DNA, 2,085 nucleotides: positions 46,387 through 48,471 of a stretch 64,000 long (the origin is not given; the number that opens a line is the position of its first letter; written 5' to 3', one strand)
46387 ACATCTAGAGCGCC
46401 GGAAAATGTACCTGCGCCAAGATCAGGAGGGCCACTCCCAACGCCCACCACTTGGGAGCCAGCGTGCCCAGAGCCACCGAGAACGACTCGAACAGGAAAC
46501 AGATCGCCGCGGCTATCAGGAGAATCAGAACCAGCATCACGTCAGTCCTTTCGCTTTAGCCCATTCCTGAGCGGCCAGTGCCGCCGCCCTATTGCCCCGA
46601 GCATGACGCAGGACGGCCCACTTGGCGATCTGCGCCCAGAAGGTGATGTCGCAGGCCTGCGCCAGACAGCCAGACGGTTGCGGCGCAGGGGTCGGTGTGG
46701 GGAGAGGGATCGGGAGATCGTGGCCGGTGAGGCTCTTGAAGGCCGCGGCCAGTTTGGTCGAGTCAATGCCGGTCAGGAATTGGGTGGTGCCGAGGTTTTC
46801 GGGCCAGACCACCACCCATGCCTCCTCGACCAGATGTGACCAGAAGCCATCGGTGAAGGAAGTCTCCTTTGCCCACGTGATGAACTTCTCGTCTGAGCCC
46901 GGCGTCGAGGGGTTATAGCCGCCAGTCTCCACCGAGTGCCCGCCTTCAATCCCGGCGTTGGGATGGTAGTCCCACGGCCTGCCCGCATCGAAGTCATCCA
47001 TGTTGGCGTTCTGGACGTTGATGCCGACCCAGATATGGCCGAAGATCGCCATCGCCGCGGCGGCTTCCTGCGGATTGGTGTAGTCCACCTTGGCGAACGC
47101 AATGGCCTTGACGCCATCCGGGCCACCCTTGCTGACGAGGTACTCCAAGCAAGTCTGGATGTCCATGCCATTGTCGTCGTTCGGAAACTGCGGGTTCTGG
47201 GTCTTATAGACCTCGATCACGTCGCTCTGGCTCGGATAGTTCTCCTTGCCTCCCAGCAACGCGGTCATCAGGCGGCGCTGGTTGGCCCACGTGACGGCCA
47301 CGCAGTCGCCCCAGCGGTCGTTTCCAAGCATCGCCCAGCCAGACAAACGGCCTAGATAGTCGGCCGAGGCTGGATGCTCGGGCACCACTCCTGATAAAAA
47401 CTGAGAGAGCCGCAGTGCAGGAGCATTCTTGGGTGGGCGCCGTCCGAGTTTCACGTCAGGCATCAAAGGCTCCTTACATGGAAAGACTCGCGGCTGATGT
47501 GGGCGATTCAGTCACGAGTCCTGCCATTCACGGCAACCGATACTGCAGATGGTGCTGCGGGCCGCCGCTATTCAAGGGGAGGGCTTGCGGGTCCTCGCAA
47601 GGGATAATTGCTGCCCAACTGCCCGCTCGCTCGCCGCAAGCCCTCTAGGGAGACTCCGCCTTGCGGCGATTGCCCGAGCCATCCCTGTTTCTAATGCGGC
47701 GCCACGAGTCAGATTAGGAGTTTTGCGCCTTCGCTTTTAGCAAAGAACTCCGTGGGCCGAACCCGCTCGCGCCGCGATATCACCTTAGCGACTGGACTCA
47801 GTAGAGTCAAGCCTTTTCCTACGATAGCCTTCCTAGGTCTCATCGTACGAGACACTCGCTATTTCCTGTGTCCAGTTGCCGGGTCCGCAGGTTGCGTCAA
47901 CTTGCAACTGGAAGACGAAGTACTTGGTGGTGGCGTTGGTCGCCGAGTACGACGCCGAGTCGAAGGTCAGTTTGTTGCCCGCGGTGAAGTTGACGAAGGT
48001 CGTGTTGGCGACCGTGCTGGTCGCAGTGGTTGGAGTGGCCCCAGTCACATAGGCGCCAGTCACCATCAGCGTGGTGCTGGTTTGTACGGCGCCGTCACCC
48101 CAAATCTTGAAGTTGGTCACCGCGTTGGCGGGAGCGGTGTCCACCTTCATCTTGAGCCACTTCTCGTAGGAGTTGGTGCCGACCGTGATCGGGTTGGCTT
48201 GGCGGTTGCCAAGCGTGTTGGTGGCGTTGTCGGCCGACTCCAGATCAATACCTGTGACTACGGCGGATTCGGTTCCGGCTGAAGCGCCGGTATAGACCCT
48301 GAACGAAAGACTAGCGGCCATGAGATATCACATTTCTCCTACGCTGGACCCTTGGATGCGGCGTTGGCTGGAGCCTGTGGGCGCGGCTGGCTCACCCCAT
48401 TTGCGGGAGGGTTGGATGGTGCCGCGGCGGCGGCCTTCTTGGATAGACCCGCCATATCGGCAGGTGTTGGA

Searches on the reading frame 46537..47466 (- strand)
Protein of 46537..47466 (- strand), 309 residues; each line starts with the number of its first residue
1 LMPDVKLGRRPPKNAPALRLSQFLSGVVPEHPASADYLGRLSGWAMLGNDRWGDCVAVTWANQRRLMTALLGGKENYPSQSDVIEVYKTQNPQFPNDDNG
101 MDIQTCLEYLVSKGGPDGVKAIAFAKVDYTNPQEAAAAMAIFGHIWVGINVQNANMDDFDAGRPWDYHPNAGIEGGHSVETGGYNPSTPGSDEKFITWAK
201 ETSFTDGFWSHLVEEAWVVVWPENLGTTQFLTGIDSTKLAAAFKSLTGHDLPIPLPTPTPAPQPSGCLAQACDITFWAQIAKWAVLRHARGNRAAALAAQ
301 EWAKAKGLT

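Call 4: search_protein_families(library=pfam, proteins=[window:46537-47466:-], max_evalue=0.01)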
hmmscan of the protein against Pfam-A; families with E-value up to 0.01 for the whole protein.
window:46537-47466:- (309 aa): 0 families

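Call 5: search_protein_families(library=phrogs, proteins=[window:46537-47466:-], max_evalue=0.01)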
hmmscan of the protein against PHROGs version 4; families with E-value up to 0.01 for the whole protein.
window:46537-47466:- (309 aa): 1 family
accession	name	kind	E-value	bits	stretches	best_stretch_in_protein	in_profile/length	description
phrog_19005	-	unknown function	1.6e-20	74.2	1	5-245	3-254/260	-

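Call 42: search_protein_families(library=ncbifam, proteins=[window:46537-47466:-], max_evalue=0.01)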
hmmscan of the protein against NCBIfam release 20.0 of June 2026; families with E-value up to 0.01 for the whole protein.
window:46537-47466:- (309 aa): 0 families

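Call 104: search_protein_families(library=padloc, proteins=[window:46537-47466:-], max_evalue=0.001)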
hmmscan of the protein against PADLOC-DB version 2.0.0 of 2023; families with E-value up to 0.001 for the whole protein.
window:46537-47466:- (309 aa): 0 families

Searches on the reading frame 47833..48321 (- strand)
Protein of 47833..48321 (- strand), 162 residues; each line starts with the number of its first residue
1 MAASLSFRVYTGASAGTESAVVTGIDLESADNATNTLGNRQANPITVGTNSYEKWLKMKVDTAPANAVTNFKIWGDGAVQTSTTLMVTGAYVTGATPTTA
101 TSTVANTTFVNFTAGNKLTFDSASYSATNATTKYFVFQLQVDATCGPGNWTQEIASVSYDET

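Call 7: search_protein_families(library=pfam, proteins=[window:47833-48321:-], max_evalue=0.01)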
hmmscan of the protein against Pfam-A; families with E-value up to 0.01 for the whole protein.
window:47833-48321:- (162 aa): 0 families

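Call 9: search_protein_families(library=phrogs, proteins=[window:47833-48321:-], max_evalue=0.001)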
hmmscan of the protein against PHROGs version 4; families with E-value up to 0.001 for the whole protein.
window:47833-48321:- (162 aa): 0 families

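Call 42: search_protein_families(library=ncbifam, proteins=[window:47833-48321:-], max_evalue=0.01)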
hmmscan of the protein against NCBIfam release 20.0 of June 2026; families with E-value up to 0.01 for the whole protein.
window:47833-48321:- (162 aa): 0 families

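Call 70: search_solved_structures(query=A5, max_evalue=10)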
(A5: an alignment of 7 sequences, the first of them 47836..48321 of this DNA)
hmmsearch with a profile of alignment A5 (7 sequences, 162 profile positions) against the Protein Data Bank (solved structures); distinct sequences matched with E-value up to 10: 4.
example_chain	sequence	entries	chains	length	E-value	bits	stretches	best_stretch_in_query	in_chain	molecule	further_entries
9e7m_Ja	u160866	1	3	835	0.014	18.5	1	24-150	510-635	Tip attachment protein J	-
8iyk_J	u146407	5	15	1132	0.028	17.5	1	25-150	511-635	Tip attachment protein J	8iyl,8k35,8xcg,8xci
8cxc_H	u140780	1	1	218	0.65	13.1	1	65-157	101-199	3F2 Antibody heavy chain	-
9f4c_A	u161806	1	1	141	1.2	12.3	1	75-108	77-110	Cytoskeleton-associated protein 5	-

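Call 71: search_protein_families(library=phrogs, proteins=[window:47833-48321:-], max_evalue=1)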
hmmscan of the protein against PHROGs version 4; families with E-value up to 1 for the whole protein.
window:47833-48321:- (162 aa): 0 families

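Call 73: find_homologous_proteins(query=window:47833-48321:-, max_evalue=0.001)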
Query window:47833-48321:- (162 aa): 803 proteins with E <= 0.001 among 925 candidates; the best 120 are listed.
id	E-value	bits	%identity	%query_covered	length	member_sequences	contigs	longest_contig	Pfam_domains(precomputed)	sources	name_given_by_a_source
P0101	3.6e-96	337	100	100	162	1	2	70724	-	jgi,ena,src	jgi:hypothetical protein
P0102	5.0e-86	304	91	100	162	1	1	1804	-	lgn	-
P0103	1.3e-83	296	88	99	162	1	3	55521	-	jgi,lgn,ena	-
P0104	1.8e-83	296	88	100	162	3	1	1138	-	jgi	-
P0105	1.1e-80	287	84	99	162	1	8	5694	-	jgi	jgi:hypothetical protein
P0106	1.2e-80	287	86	100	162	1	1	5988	-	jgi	jgi:hypothetical protein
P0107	5.1e-80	285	84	99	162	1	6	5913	-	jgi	jgi:hypothetical protein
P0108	2.0e-79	283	86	100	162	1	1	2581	-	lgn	-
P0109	2.2e-79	283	83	99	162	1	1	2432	-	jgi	jgi:hypothetical protein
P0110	3.4e-79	282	85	100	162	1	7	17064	-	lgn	-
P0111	1.2e-78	280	83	100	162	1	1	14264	-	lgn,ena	-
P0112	8.4e-78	277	83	100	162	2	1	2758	-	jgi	jgi:hypothetical protein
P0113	2.3e-77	276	82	100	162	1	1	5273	-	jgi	jgi:hypothetical protein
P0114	6.9e-77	274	82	99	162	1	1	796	-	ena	-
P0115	1.3e-76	274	83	100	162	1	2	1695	-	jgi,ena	jgi:hypothetical protein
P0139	6.3e-74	265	77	100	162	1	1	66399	-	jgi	jgi:hypothetical protein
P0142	8.7e-74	264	79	100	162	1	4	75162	-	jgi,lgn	-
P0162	2.6e-72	260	78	100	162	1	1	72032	-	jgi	jgi:hypothetical protein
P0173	7.1e-72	258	78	100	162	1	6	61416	-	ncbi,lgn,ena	-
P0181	1.0e-71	258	77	100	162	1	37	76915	-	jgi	jgi:hypothetical protein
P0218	2.0e-69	250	75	100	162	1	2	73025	-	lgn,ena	-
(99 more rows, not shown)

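Call 78: find_encoding_contigs(protein=P0101, flank=10000, max_places=2)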
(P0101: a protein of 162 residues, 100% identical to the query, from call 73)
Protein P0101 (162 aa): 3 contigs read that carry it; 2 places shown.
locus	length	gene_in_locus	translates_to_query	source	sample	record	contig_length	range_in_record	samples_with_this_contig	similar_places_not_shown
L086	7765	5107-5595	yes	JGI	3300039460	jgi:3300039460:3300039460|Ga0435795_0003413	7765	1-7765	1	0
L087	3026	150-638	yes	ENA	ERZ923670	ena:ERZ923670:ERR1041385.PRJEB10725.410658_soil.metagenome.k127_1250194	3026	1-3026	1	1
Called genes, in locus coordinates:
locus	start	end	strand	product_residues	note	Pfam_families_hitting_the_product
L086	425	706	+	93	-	-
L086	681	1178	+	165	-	PF13392:HNH_3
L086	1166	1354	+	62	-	-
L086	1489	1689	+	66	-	-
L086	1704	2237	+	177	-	-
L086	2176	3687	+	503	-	PF17289:Terminase_6C (weak)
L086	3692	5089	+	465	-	PF04860:Phage_portal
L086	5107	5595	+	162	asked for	-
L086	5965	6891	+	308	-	-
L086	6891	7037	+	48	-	-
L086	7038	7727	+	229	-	-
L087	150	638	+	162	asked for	-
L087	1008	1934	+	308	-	-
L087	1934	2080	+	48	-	-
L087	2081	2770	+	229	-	-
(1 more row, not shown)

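Call 79: find_encoding_contigs(protein=P0139, flank=10000, max_places=1)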
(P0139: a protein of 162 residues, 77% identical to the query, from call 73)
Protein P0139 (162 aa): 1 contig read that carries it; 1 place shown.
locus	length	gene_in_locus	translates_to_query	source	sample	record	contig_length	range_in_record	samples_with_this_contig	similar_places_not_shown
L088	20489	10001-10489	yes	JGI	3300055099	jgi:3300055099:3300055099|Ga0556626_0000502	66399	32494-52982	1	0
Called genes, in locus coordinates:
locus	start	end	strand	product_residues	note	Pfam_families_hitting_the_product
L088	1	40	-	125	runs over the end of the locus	-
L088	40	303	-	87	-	-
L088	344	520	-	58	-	-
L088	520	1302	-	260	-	PF02735:Ku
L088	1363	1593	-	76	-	-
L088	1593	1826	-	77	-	-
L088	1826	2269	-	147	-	-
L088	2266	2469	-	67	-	-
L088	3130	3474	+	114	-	-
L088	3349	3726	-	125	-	-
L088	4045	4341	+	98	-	-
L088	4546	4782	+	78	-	-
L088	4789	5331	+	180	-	-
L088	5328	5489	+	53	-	-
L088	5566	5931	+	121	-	PF01242:PTPS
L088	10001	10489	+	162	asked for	-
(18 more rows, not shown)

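Call 80: find_encoding_contigs(protein=P0181, flank=10000, max_places=1)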
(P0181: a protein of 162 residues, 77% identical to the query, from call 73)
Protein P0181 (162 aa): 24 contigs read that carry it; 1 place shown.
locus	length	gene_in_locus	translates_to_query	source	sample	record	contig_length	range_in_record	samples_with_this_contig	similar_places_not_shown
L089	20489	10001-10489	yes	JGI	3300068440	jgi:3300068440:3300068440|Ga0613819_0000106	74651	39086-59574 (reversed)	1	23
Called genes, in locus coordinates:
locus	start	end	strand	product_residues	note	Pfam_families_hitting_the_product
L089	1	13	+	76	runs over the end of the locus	-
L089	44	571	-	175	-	PF00989:PAS (weak)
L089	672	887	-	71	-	-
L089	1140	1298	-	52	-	-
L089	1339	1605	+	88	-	-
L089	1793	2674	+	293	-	PF01555:N6_N4_Mtase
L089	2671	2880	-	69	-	-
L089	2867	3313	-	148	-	-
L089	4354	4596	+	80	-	-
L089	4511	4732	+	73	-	-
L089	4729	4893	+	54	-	-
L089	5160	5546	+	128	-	PF01242:PTPS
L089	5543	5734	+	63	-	-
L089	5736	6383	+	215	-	PF02195:ParB_N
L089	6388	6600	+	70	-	-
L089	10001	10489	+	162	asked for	-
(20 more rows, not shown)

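Call 81: find_encoding_contigs(protein=P0173, flank=10000, max_places=1)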
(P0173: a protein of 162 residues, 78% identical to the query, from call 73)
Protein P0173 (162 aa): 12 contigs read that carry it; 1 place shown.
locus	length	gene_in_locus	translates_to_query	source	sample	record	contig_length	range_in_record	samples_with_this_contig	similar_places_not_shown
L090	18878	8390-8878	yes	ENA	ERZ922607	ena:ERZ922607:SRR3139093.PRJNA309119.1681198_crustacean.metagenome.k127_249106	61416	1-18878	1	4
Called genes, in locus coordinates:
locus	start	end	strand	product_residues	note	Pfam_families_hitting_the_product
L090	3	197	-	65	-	?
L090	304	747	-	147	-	-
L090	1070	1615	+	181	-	-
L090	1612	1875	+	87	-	-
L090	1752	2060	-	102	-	-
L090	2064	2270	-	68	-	-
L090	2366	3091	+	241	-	-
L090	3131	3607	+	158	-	-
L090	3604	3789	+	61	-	-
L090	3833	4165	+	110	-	PF01242:PTPS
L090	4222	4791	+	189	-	PF02195:ParB_N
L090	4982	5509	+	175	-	-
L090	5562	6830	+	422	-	PF17289:Terminase_6C (weak)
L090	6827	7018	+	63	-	-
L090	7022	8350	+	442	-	PF04860:Phage_portal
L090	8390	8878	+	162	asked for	-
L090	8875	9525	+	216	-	PF04989:RMNT_CmcI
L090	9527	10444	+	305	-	PF01073:3Beta_HSD, PF01370:Epimerase, PF04321:RmlD_sub_bind (weak), PF07993:NAD_binding_4 (faint), PF13460:NAD_binding_10 (weak), PF16363:GDP_Man_Dehyd, PF02719:Polysacc_synt_2, PF16363:GDP_Man_Dehyd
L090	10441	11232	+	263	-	PF01073:3Beta_HSD (faint), PF01370:Epimerase, PF04321:RmlD_sub_bind (weak), PF02719:Polysacc_synt_2 (weak), PF16363:GDP_Man_Dehyd, PF07993:NAD_binding_4 (weak)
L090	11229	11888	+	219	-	-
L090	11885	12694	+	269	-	-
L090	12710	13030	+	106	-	-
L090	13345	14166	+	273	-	PF00535:Glycos_transf_2 (weak)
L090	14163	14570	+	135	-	-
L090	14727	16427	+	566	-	-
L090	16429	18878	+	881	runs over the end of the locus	-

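Call 82: predict_structure(alignment_id=A7)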
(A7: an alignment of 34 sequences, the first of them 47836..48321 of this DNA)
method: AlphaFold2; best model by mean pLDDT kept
length: 162 residues; sequences in the alignment: 34
mean_pLDDT: 71.8   pTM: 0.70
mean pLDDT of the five models: 71.8, 66.3, 61.2, 58.4, 42.1
residues with pLDDT >= 90: 7; 70-90: 85; 50-70: 66; < 50: 4
segments of 3 or more residues with pLDDT < 50: none
pLDDT, mean of each block of 10 residues (from residue 1): 70 62 71 57 66 73 70 81 83 61 74 89 60 75 74 82 71
secondary structure, 60 per line:
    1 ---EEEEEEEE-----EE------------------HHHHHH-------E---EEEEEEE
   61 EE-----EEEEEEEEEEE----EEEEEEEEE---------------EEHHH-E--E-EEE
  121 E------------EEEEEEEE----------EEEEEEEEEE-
elements in order: E4-11 H37-42 E54-62 E68-78 E83-91 E118-121 E134-141 E152-161

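Call 84: fold_search(model_id=the predicted structure, library=pdb)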
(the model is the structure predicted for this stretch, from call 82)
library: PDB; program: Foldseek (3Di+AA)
matches with E <= 10: 540; with E <= 0.001: 0
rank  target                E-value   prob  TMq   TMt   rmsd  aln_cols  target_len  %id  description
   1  3nk3_A                4.4e-02  0.30  0.24  0.17  11.2       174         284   11  Crystal structure of full-length sperm receptor ZP3 at 2.6 A resolution (released 2010-11-10)
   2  3nk3_B                1.1e-01  0.20  0.24  0.18  11.5       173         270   10  Crystal structure of full-length sperm receptor ZP3 at 2.6 A resolution (released 2010-11-10)
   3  4dwh_B                1.4e-01  0.69  0.34  0.39   6.5       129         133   16  Structure of the major type 1 pilus subunit FIMA bound to the FIMC (2.5 A resolution) (released 2012-05-30)
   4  6k73_D                1.4e-01  0.57  0.34  0.20   6.5       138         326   12  Chaperone-tip adhesin complex is vital for synergistic activation of CFA/I fimbriae biogenesis (released 2020-06-10)
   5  6zs5_D                1.6e-01  0.38  0.31  0.34   9.8       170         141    5  3.5 A cryo-EM structure of human uromodulin filament core (released 2020-09-02)
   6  2uy6_C                1.7e-01  0.25  0.22  0.24   8.8       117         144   10  Crystal structure of the P pilus rod subunit PapA (released 2007-05-29)
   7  7ueg_A                2.0e-01  0.60  0.36  0.33   8.8       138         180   11  Cryo-EM of bundling pili from Pyrobaculum calidifontis (released 2022-06-29)
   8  4y2n_C                2.0e-01  0.13  0.21  0.23  11.1       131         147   13  Structure of CFA/I pili major subunit CfaB trimer (released 2016-08-10)
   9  2vo8                  2.0e-01  0.10  0.19  0.21  16.5       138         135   11  Cohesin module from Clostridium perfringens ATCC13124 family 33 glycoside hydrolase. (released 2008-09-02)
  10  7b0x_I                2.2e-01  0.60  0.34  0.39   8.0       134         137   10  Crystal structure of the ternary complex of the E. coli type 1 pilus proteins FimC, FimI and the N-terminal domain of  (released 2021-12-08)
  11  9fx0_F                2.2e-01  0.33  0.33  0.36   8.9       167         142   12  Cryo-EM structure of the type 1 pilus tip-to-rod transition (released 2025-06-04)
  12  8k2g_A                2.2e-01  0.28  0.35  0.13  12.5       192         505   12  Crystal structure of Group 1 Oligosaccharide-releasing beta-N-acetylgalactosaminidase NgaCa from Cohnella abietis, apo (released 2024-04-24)
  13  3nk4_B                2.3e-01  0.16  0.25  0.18  11.6       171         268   11  Crystal structure of full-length sperm receptor ZP3 at 2.0 A resolution (released 2010-11-10)
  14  1om9_A                2.4e-01  0.35  0.29  0.32  10.0       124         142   12  Structure of the GGA1-appendage in complex with the p56 binding peptide (released 2003-07-29)
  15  8k2f                  2.4e-01  0.25  0.35  0.14  12.5       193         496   12  Crystal structure of Group 1 oligosaccharide-releasing beta-N-acetylgalactosaminidase NgaCa from Cohnella abietis, apo 1 (released 2024-04-24)
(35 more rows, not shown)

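Call 99: find_encoding_contigs(protein=P0142, flank=10000, max_places=1)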
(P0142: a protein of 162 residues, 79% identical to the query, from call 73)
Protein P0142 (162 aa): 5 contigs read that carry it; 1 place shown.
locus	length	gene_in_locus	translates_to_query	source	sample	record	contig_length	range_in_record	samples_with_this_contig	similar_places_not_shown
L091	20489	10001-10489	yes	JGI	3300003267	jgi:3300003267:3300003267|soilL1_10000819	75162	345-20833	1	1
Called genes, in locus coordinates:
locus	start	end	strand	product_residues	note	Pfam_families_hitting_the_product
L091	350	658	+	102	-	-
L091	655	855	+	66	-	-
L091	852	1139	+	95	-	-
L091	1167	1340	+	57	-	-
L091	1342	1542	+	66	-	-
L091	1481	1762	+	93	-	-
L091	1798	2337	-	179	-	-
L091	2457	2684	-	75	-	-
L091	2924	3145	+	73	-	-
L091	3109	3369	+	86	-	-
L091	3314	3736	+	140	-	-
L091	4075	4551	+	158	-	-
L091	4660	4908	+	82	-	-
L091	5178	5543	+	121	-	PF01242:PTPS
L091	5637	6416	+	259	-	PF02195:ParB_N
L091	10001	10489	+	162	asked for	-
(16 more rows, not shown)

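Call 100: find_encoding_contigs(protein=P0162, flank=10000, max_places=1)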
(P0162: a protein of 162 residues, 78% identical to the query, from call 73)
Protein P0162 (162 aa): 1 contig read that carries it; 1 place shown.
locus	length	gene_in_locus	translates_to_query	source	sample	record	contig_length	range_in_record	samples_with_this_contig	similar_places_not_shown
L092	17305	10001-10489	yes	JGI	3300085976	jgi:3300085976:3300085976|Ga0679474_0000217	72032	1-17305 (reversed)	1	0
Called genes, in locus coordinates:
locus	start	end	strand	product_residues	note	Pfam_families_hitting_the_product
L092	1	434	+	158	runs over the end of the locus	-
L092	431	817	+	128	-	-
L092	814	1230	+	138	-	-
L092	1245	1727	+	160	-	-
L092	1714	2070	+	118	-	-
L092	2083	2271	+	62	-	-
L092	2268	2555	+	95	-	-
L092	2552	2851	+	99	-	-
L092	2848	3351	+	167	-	-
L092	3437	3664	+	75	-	-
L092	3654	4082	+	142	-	PF05551:zf-His_Me_endon (faint), PF13392:HNH_3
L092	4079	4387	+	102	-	-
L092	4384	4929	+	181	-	-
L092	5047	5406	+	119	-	PF01242:PTPS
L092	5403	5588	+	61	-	-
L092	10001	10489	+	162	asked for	-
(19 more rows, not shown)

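Call 101: find_encoding_contigs(protein=P0218, flank=10000, max_places=1)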
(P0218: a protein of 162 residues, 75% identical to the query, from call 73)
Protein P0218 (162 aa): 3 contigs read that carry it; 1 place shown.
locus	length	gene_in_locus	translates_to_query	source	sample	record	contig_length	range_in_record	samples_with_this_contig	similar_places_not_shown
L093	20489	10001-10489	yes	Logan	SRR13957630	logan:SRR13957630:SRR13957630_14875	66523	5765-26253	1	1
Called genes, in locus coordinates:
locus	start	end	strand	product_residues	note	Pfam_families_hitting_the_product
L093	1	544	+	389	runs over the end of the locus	PF01139:RtcB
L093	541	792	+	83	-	-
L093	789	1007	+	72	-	-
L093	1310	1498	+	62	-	-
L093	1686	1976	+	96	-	PF24043:DUF7352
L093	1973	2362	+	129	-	-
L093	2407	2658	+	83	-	-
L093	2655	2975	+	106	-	-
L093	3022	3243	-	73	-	-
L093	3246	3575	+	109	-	-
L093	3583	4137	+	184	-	-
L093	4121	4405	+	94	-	-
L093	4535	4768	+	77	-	-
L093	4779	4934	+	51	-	-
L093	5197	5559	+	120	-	PF01242:PTPS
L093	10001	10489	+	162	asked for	-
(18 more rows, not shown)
